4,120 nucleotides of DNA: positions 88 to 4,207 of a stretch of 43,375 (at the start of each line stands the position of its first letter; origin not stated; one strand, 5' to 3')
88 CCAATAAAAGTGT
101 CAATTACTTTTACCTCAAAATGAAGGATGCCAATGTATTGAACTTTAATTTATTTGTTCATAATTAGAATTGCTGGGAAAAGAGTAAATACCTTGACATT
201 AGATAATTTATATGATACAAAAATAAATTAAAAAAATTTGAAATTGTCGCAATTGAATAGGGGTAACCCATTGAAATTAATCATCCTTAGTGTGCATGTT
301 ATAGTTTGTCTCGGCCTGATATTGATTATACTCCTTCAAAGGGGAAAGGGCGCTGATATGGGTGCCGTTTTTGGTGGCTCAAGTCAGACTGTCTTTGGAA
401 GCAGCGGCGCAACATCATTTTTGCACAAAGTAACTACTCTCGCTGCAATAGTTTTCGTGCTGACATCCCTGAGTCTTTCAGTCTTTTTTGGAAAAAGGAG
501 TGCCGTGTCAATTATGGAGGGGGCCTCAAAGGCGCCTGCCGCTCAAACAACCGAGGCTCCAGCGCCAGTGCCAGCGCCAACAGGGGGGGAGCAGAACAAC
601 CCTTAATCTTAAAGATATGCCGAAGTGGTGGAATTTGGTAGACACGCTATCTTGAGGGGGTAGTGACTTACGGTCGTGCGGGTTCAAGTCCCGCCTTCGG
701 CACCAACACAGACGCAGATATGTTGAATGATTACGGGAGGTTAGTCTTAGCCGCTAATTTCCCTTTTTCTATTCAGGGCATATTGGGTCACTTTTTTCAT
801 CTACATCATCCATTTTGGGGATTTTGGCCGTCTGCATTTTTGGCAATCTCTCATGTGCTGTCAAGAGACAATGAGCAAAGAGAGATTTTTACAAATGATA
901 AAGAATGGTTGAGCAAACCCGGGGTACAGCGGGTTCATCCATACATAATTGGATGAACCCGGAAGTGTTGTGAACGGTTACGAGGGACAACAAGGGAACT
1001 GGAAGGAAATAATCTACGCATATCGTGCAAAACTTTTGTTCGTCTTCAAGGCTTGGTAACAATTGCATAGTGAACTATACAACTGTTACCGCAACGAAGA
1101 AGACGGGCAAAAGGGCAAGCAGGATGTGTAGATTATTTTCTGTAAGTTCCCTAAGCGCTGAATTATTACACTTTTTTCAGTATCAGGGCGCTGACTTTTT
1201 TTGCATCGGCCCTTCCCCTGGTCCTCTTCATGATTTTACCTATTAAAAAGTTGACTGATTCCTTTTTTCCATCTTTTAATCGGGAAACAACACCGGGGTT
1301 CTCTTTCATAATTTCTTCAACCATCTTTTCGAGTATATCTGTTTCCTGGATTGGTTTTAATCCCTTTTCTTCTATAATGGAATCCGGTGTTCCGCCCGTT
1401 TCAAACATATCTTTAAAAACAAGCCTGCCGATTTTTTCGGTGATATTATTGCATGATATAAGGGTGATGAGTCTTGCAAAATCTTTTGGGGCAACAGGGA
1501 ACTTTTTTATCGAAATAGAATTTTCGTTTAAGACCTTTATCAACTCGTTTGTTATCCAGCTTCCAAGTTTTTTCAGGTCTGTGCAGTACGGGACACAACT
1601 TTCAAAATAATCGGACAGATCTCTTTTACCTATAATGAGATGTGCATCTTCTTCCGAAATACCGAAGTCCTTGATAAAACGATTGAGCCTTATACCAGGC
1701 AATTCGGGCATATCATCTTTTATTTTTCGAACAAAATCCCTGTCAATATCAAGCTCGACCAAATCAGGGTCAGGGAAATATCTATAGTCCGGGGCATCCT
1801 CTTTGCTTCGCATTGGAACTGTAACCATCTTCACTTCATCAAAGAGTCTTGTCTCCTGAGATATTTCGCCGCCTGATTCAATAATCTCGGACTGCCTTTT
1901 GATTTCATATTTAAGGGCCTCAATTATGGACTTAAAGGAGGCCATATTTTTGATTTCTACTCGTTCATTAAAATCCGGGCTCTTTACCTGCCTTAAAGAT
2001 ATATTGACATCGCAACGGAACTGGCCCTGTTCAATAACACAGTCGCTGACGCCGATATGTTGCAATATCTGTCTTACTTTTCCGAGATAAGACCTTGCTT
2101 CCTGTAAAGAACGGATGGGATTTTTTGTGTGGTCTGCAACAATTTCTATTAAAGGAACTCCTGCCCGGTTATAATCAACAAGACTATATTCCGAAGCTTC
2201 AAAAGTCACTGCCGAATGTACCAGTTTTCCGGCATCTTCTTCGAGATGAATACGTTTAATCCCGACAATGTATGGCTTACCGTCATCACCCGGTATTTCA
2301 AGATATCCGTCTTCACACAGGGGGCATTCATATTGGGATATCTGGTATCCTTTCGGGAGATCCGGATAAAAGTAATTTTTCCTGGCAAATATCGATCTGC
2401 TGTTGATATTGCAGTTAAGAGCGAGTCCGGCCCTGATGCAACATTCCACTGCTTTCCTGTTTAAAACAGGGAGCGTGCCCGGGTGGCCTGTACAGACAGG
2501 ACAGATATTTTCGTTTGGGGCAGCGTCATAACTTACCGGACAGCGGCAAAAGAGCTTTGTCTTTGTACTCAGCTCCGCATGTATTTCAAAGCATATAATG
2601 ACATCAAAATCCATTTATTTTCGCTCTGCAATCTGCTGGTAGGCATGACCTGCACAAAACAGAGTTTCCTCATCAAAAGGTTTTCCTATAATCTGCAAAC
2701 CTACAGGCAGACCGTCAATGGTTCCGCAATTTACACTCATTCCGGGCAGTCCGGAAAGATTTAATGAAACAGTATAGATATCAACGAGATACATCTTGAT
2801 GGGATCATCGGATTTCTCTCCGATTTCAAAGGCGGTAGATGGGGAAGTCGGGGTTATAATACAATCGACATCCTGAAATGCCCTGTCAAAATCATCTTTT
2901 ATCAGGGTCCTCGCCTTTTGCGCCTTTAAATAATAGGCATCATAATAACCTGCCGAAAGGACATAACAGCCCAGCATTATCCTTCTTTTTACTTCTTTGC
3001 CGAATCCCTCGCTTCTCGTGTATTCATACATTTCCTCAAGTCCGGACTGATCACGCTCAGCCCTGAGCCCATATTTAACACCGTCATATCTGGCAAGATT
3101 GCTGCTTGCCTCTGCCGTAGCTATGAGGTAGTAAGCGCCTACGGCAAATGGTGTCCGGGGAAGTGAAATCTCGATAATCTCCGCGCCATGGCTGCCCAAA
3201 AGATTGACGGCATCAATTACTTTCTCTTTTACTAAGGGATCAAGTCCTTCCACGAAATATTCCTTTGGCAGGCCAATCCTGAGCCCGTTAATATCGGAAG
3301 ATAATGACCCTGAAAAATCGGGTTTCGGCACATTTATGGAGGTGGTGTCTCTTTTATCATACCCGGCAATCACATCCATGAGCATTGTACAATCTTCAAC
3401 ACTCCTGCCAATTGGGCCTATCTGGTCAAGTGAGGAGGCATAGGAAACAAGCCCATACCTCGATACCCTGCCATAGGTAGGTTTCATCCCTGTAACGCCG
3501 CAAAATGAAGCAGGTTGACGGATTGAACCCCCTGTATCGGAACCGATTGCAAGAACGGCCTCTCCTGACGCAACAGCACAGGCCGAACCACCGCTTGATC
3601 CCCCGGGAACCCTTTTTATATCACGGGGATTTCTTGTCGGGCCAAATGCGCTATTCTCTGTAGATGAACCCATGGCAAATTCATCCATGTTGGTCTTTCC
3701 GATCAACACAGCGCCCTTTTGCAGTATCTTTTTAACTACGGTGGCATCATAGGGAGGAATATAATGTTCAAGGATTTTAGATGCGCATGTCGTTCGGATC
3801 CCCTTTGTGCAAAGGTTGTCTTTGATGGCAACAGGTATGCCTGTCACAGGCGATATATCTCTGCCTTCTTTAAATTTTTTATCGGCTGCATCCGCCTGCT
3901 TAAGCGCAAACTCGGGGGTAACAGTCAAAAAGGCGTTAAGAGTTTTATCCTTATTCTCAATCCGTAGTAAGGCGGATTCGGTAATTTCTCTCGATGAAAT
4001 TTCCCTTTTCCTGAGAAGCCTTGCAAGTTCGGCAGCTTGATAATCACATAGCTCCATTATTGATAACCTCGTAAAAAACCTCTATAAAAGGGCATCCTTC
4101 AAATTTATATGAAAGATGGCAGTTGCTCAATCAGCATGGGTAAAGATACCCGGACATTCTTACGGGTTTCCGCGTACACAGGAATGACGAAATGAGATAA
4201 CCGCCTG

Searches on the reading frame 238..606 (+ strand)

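Call 38: search_protein_families(library=pfam, proteins=[window:238-606:+], max_evalue=0.001)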
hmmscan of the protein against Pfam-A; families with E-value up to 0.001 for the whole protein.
window:238-606:+ (122 aa): 1 family
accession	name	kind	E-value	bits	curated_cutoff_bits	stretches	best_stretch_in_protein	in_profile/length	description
PF03840.19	SecG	-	9.6e-21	74.1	29.2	1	15-82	1-69/70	Preprotein translocase SecG subunit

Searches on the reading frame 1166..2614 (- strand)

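Call 27: search_protein_families(library=pfam, proteins=[window:1166-2614:-], max_evalue=0.00001)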
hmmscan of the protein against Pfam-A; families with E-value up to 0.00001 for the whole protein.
window:1166-2614:- (482 aa): 2 families
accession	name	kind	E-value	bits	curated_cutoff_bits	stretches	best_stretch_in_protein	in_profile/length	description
PF02934.20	GatB_N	-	8.5e-112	373.3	23.4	1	6-295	2-276/277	GatB/GatE catalytic domain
PF02637.23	GatB_Yqey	-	1.4e-44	152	27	1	335-481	1-147/148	GatB domain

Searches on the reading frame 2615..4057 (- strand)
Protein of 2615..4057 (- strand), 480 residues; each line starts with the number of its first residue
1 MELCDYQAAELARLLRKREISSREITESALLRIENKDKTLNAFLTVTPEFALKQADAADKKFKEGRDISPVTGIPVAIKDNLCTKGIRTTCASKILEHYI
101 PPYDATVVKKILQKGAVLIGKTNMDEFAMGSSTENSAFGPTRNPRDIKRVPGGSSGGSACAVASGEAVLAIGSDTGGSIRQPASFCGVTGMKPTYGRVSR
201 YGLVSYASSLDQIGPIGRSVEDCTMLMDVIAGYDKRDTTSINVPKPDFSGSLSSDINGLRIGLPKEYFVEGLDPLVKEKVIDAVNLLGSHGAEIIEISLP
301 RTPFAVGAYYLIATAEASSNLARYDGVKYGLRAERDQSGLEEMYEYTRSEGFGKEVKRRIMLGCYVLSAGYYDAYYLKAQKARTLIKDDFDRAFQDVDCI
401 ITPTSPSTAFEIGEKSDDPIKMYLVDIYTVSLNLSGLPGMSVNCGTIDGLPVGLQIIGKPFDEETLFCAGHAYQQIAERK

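Call 27: search_protein_families(library=pfam, proteins=[window:2615-4057:-], max_evalue=0.00001)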
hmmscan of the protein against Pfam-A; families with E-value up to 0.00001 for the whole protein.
window:2615-4057:- (480 aa): 1 family
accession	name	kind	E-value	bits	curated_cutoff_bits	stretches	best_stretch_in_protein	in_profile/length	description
PF01425.27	Amidase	-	5.5e-163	543.6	27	1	24-466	1-444/445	Amidase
